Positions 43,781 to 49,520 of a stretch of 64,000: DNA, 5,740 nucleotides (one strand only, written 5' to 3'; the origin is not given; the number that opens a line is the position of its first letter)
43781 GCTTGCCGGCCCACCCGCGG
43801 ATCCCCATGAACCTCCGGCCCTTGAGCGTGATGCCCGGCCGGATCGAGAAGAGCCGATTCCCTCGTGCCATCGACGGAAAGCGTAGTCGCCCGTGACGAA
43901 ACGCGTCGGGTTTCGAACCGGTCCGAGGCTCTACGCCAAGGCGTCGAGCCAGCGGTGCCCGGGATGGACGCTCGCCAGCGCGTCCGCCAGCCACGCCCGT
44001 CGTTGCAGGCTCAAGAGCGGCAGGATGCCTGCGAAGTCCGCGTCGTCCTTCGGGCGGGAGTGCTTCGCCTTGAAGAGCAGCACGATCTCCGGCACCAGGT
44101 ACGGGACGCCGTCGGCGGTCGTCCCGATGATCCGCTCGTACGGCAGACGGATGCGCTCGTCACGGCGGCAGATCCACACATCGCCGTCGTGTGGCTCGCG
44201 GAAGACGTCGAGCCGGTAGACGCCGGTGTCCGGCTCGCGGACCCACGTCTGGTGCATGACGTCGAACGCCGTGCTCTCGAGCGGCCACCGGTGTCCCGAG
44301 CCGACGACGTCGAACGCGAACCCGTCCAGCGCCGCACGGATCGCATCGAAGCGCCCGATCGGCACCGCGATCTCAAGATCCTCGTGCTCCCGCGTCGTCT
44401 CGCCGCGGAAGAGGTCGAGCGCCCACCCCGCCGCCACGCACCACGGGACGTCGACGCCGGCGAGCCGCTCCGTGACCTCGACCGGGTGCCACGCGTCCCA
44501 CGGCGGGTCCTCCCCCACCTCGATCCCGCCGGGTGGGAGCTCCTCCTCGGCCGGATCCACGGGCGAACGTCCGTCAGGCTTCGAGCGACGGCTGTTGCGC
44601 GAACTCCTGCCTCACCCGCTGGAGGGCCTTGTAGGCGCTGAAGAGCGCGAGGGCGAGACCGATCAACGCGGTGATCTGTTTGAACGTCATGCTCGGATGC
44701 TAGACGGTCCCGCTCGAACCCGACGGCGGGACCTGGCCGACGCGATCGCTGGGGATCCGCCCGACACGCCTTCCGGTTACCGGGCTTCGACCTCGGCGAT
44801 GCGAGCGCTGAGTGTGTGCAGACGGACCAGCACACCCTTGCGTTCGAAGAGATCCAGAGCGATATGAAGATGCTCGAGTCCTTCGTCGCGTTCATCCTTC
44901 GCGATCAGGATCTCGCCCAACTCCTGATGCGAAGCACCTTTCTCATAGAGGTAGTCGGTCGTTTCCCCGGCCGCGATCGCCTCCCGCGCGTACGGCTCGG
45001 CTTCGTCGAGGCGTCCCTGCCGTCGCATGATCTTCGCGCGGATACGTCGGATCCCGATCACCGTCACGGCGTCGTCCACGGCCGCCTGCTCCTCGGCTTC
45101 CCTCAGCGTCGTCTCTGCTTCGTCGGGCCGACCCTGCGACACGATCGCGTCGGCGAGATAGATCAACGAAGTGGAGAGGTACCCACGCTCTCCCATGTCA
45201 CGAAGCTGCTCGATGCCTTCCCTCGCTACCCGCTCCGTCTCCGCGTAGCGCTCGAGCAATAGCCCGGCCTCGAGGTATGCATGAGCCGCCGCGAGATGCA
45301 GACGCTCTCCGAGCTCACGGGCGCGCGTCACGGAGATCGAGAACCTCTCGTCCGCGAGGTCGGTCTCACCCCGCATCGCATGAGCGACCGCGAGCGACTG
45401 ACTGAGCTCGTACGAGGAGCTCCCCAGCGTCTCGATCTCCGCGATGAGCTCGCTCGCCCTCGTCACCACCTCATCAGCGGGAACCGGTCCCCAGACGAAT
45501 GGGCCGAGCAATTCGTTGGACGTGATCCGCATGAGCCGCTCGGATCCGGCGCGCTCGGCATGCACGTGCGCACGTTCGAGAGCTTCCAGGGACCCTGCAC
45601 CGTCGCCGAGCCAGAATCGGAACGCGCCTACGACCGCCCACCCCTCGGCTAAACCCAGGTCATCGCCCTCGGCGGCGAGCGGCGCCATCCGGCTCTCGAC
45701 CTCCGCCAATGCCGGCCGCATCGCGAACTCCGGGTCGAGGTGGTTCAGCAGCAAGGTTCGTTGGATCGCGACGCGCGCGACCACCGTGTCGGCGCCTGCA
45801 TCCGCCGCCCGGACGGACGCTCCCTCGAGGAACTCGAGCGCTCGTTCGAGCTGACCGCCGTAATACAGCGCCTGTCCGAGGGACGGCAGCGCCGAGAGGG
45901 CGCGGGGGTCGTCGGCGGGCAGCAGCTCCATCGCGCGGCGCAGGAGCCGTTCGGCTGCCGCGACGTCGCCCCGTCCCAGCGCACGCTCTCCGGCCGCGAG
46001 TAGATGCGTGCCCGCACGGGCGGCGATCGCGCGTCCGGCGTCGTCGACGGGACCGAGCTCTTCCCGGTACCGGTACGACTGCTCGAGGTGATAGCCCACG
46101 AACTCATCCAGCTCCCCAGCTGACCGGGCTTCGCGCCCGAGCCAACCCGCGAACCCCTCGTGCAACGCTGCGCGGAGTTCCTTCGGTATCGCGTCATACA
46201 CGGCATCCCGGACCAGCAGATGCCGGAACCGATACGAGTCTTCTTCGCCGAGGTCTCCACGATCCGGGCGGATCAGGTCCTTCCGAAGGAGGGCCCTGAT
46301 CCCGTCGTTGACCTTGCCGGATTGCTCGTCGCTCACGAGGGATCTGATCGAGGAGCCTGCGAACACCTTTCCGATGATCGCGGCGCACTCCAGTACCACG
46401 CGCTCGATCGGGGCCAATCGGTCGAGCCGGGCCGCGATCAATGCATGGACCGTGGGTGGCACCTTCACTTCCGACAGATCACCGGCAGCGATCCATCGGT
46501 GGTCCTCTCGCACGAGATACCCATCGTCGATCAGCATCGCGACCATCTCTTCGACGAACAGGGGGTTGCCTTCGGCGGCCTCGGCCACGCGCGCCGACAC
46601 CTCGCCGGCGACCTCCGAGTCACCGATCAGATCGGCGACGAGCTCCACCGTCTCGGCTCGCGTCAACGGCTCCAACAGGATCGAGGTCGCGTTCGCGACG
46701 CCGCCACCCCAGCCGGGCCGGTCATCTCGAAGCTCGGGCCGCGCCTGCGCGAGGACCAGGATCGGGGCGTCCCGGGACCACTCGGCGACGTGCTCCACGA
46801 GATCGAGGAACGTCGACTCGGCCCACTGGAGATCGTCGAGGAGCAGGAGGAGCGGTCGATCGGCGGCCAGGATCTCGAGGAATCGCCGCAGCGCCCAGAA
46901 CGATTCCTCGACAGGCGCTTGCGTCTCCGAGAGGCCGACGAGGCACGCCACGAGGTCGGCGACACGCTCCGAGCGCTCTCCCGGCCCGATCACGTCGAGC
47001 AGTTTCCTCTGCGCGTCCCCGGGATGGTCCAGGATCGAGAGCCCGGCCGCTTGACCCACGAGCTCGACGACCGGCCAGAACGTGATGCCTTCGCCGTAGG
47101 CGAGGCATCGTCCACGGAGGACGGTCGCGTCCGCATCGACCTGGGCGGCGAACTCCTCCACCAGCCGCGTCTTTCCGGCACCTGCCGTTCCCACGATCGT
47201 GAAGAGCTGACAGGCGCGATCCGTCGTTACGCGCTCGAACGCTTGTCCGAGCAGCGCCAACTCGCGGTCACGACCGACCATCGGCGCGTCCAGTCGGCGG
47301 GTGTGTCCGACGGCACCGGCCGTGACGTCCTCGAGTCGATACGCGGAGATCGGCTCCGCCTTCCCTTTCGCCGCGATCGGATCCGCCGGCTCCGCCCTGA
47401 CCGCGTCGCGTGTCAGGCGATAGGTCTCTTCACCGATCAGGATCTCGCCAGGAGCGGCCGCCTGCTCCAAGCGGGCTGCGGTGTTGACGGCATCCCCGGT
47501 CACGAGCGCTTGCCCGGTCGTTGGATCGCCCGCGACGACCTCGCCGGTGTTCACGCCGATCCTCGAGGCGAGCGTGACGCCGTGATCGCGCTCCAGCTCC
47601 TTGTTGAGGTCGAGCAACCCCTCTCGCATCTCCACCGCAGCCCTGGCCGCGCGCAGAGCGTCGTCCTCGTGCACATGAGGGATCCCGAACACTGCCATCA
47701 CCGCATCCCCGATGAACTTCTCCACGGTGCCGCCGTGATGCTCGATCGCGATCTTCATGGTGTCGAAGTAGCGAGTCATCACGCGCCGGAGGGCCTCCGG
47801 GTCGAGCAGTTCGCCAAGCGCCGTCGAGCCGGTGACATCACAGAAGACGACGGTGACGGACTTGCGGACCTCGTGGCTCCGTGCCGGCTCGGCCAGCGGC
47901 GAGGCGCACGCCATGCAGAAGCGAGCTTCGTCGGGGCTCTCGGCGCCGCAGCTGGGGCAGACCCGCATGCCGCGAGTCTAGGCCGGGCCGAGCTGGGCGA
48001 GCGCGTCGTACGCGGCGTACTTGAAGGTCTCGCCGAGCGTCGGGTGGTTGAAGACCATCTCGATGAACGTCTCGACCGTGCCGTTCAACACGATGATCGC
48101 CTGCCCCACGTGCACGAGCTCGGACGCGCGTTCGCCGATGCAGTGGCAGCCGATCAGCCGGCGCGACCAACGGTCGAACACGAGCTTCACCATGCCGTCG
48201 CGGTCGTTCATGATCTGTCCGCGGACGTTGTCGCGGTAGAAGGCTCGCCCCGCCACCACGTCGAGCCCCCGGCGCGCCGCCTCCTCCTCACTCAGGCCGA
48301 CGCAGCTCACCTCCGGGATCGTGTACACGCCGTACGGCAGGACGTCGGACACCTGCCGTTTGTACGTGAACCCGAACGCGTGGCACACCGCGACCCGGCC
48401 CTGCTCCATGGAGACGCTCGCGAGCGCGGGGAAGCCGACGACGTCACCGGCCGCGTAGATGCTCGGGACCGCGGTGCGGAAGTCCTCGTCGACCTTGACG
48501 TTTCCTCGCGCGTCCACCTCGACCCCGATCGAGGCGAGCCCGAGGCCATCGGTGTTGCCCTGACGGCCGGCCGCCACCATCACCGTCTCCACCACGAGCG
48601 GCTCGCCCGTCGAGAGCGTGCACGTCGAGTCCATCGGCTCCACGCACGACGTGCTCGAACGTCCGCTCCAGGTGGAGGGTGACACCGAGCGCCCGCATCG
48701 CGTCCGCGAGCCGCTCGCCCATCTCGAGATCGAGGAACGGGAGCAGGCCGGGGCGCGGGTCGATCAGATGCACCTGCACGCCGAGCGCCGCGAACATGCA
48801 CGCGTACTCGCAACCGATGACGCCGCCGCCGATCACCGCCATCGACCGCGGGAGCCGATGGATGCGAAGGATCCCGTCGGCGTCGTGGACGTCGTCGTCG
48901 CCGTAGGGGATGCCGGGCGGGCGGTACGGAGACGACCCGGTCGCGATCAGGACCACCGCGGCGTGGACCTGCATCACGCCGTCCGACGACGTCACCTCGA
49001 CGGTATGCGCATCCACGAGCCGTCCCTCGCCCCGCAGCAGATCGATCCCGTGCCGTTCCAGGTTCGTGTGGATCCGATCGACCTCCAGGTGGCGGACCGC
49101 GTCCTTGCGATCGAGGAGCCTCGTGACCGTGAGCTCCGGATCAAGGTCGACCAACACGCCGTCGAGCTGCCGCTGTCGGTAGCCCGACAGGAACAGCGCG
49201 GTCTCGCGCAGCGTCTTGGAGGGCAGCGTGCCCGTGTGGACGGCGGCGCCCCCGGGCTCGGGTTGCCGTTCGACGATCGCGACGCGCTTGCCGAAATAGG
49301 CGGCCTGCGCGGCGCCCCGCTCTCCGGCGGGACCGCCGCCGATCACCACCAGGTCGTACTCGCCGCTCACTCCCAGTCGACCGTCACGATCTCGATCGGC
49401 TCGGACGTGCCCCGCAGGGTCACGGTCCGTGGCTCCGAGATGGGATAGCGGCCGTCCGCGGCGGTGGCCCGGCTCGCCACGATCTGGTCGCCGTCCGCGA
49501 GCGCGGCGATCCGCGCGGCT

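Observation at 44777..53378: Compact four-gene signalling unit: LAL-LuxR regulator, ferredoxin-cyclase fusion, SthA transhydrogenase, zinc-ribbon cyclase-STAND-TPR protein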

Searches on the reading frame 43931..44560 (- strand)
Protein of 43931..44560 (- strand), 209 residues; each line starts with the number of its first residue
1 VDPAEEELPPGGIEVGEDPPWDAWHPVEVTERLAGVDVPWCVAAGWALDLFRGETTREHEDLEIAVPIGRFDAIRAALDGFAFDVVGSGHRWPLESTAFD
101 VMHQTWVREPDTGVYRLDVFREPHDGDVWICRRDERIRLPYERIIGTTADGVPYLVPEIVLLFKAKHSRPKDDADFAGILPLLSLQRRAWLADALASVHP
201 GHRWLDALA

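Call 9: search_protein_families(library=pfam, proteins=[window:43931-44560:-], max_evalue=0.001)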
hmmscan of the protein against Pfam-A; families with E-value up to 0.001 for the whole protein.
window:43931-44560:- (209 aa): 1 family
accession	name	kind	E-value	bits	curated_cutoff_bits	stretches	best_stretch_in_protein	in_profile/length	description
PF10706.15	Aminoglyc_resit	-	9.6e-08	32.7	21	1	28-85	4-61/149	Aminoglycoside-2''-adenylyltransferase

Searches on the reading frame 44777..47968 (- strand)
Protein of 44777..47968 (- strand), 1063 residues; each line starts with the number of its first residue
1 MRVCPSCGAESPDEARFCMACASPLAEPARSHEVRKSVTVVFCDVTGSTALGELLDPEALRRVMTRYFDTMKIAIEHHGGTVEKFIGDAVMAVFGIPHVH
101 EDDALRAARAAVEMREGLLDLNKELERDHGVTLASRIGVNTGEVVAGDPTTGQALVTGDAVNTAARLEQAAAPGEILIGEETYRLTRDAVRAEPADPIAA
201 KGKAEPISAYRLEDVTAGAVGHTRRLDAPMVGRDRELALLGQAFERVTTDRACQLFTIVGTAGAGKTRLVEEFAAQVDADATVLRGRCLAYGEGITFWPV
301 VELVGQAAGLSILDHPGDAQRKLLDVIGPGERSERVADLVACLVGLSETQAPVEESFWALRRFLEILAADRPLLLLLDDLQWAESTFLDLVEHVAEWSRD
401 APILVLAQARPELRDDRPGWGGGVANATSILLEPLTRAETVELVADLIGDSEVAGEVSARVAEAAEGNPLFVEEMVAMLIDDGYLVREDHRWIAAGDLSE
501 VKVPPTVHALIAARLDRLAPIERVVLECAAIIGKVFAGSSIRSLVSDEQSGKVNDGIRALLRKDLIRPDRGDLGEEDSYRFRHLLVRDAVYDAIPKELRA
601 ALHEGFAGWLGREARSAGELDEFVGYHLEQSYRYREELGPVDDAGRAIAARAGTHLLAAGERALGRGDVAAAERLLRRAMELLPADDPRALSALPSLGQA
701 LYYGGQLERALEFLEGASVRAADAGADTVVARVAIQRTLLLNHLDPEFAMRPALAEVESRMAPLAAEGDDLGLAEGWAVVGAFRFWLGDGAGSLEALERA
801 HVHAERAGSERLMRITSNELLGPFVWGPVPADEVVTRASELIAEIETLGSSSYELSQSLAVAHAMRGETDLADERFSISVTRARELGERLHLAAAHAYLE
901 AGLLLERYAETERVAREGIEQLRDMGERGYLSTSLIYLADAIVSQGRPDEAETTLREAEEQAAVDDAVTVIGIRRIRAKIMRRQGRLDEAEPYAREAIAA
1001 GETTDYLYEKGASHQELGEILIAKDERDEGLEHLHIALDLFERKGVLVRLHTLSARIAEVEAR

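Call 4: search_protein_families(library=pfam, proteins=[window:44777-47968:-], max_evalue=0.01)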
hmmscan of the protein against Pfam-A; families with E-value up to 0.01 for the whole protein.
window:44777-47968:- (1063 aa): 12 families
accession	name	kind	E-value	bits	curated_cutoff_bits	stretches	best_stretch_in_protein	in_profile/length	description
PF00211.25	Guanylate_cyc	-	2.9e-23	82.8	21.9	1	35-210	6-179/183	Adenylate and Guanylate cyclase catalytic domain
PF13191.12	AAA_16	-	2.1e-22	80.8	32.6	1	230-405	2-166/167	AAA ATPase domain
PF13424.12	TPR_12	-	3.1e-11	43.8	30.1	1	932-1000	3-74/77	Tetratricopeptide repeat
PF17874.7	TPR_MalT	-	1.4e-08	34.9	45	1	832-1032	60-261/336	MalT-like TPR region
PF13240.11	Zn_Ribbon_1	-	7.4e-06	26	25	1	4-25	2-23/23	zinc-ribbon domain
PF24463.1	DUF7577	-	8.8e-05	22.5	28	1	2-25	3-26/27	Domain of unknown function (DUF7577)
PF13401.12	AAA_22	-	0.00016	22.4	27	1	252-400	4-113/130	AAA domain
PF14559.12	TPR_19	-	0.00059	20.6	25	0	663-724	1-59/68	Tetratricopeptide repeat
PF12773.13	DZR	-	0.00092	19.8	27.3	1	4-26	1-23/45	Double zinc ribbon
PF13374.12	TPR_10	-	0.0017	18.8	27.5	0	980-1000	11-31/42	Tetratricopeptide repeat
PF12895.13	ANAPC3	-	0.0053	17.5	27.2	0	672-735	12-67/82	Anaphase-promoting complex, cyclosome, subunit 3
PF07719.23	TPR_2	-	0.0061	17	27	0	977-999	7-29/34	Tetratricopeptide repeat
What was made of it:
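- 44777..47968 (-): Zinc-ribbon, canonical class III cyclase, AAA_16 STAND and TPR protein (1063 aa). It is a lineage-specific insertion and not part of the conserved module. Pfam (call 4).
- Checked: 44777-47968: zinc ribbon plus Guanylate_cyc plus AAA_16 plus TPR (call 4).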

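Call 28: search_protein_families(library=ncbifam, proteins=[window:44777-47968:-], max_evalue=0.00001)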
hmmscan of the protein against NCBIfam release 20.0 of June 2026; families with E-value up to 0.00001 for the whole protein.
window:44777-47968:- (1063 aa): 1 family
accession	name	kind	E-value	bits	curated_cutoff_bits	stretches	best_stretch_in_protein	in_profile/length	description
TIGR03903.1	TOMM_kin_cyc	equivalog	4.4e-70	236.8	705.75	1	33-617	283-870/1267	TOMM system kinase/cyclase fusion protein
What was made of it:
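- It scores as a standard SthA equivalog (call 28).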

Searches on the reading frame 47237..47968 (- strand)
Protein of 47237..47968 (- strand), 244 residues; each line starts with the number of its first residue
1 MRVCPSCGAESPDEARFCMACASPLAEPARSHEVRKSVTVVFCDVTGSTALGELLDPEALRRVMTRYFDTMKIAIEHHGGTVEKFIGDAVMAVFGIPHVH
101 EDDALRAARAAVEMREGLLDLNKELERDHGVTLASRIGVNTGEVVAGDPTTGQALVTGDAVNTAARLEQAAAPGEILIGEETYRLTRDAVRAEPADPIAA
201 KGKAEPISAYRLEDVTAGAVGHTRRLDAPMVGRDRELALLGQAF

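Call 43: search_solved_structures(query=window:47237-47968:-, max_evalue=0.001, show_alignments=3)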
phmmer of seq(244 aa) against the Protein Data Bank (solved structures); distinct sequences matched with E-value up to 0.001: 59.
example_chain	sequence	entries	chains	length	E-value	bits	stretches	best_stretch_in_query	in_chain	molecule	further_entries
3r5g_A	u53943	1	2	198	7.5e-30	107.8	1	33-214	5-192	CyaB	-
2w01_A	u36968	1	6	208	9.7e-28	100.9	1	35-210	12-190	ADENYLATE CYCLASE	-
6fht_A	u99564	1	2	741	2.8e-27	99.4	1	34-210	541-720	Bacteriophytochrome,Adenylate cyclase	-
6aoa_A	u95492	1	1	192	7.9e-17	65.2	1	36-205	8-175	Bacterio-rhodopsin/guanylyl cyclase 1 fusion protein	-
6ao9_A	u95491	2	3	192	1.1e-16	64.8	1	36-205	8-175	Bacterio-rhodopsin/guanylyl cyclase 1 fusion protein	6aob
6sir_A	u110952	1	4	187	1.9e-16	63.9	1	29-205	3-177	Nucleotide cyclase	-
5oyh_A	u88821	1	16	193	2.9e-16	63.3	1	36-205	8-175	Nucleotide cyclase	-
1wc0_A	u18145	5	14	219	1.6e-15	60.9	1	35-187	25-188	ADENYLATE CYCLASE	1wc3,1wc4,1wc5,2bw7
4p2m_A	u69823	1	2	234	2.9e-15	60.1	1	21-222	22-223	Adenylate cyclase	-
1wc1_A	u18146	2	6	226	3.1e-15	60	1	36-187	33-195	ADENYLATE CYCLASE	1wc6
4p2x_A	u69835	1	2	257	4e-15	59.7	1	21-222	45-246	Adenylate cyclase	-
4p2f_A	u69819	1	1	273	4.1e-15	59.6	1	21-222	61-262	Adenylate cyclase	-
7yzi_A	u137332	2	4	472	6.1e-15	59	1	21-222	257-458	Adenylate cyclase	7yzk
7yz9_A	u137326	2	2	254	8.3e-15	58.6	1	21-204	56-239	Adenylate cyclase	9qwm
1yk9_A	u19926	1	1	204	1.9e-14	57.4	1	38-222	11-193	Adenylate cyclase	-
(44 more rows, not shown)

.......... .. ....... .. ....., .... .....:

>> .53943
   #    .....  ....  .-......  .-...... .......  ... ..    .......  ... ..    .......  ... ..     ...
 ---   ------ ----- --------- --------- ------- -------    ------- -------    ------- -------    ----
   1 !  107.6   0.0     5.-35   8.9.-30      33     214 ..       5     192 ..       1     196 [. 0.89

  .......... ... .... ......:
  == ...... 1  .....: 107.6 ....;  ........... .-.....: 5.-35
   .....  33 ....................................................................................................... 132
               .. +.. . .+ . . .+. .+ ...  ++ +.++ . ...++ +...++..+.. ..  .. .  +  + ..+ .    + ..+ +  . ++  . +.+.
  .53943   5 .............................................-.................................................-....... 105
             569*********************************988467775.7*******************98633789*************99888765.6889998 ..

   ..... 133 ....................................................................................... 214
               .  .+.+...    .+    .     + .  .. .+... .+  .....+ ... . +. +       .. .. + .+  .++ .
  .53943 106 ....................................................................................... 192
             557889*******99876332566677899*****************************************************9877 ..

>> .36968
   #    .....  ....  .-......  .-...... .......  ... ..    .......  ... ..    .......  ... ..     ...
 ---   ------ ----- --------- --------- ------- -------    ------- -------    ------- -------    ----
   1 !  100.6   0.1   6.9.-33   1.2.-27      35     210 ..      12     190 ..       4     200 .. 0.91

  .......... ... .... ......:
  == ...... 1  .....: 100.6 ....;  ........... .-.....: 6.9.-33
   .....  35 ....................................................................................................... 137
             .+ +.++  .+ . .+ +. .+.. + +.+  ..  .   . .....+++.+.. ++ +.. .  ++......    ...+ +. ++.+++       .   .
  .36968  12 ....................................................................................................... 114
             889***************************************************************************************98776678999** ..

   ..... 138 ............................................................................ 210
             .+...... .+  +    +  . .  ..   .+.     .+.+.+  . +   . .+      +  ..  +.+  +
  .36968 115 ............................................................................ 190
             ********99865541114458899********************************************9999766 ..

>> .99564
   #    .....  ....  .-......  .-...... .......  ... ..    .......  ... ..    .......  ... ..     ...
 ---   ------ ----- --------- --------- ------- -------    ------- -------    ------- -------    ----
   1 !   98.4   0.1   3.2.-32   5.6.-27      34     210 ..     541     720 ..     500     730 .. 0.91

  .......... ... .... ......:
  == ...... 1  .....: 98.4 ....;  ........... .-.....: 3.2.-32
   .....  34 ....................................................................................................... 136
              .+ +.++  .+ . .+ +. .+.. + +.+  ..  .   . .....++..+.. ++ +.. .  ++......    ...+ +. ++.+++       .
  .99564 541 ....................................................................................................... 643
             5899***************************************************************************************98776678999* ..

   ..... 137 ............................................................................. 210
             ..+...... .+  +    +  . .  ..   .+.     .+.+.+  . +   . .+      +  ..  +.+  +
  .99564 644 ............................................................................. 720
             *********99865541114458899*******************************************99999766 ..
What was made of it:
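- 44777..47968 (-): Its CHD resembles CyaB and Cya2 and keeps D, K, D, N and R (call 43).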

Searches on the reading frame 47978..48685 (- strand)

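Call 4: search_protein_families(library=pfam, proteins=[window:47978-48685:-], max_evalue=0.01)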
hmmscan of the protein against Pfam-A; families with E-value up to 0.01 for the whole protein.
window:47978-48685:- (235 aa): 2 families
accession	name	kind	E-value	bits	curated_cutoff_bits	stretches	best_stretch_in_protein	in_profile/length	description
PF02852.28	Pyr_redox_dim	-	5.4e-29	101.1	25.3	1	117-224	2-109/110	Pyridine nucleotide-disulphide oxidoreductase, dimerisation domain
PF07992.20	Pyr_redox_2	-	3.6e-16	59.9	26.1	1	21-96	217-291/291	Pyridine nucleotide-disulphide oxidoreductase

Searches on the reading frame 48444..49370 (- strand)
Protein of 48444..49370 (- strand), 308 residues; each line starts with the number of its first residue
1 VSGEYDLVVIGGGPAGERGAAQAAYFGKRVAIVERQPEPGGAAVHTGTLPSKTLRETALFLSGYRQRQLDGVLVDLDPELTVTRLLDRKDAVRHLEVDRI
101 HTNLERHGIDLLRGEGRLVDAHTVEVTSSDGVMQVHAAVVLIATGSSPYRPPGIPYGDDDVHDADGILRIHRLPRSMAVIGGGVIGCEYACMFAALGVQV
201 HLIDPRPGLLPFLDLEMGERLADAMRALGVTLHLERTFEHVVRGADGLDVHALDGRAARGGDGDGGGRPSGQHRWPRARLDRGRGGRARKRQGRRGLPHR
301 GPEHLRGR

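Call 4: search_protein_families(library=pfam, proteins=[window:48444-49370:-], max_evalue=0.01)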
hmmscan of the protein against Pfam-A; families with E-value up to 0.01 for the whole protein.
window:48444-49370:- (308 aa): 17 families
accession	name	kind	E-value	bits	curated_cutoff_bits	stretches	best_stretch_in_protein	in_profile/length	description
PF07992.20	Pyr_redox_2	-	2.2e-39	136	26.1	1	5-256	1-224/291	Pyridine nucleotide-disulphide oxidoreductase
PF00070.33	Pyr_redox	-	4.1e-24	85.3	22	1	177-247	2-72/82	Pyridine nucleotide-disulphide oxidoreductase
PF12831.13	FAD_oxidored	-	1e-08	35.4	27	1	6-56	1-51/416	FAD dependent oxidoreductase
PF01262.27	AlaDh_PNT_C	-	2.8e-07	30.6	23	1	176-222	30-76/214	Alanine dehydrogenase/PNT, C-terminal domain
PF01134.28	GIDA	-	2.8e-07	30.4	22.1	1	6-146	1-150/391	Glucose inhibited division protein A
PF03486.20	HI0933_like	-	1.5e-06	28.3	50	1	6-46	2-42/244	HI0933-like protein Rossmann domain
PF13738.12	Pyr_redox_3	-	1.8e-06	27.8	30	1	123-208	113-198/305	Pyridine nucleotide-disulphide oxidoreductase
PF02737.24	3HCDH_N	-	2.7e-06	27.8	22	1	177-210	2-35/180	3-hydroxyacyl-CoA dehydrogenase, NAD binding domain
PF01266.30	DAO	-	2.7e-06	27.6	27.9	1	6-55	1-52/353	FAD dependent oxidoreductase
PF13450.12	NAD_binding_8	-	5.5e-06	27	21.9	1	9-43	1-35/68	NAD(P)-binding Rossmann-like domain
PF00890.30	FAD_binding_2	-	9.7e-06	25.4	20.4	1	6-44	1-39/414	FAD binding domain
PF05834.18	Lycopene_cycl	-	3e-05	23.7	23.4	0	6-146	1-142/380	Lycopene cyclase protein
PF13241.12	NAD_binding_7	-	0.00024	22.1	22.1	0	7-49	10-55/104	Putative NAD(P)-binding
PF02826.25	2-Hacid_dh_C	-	0.0012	18.7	25.1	0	175-207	37-69/178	D-isomer specific 2-hydroxyacid dehydrogenase, NAD binding domain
PF01494.25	FAD_binding_3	-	0.0013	18.5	22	0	5-39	2-36/349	FAD binding domain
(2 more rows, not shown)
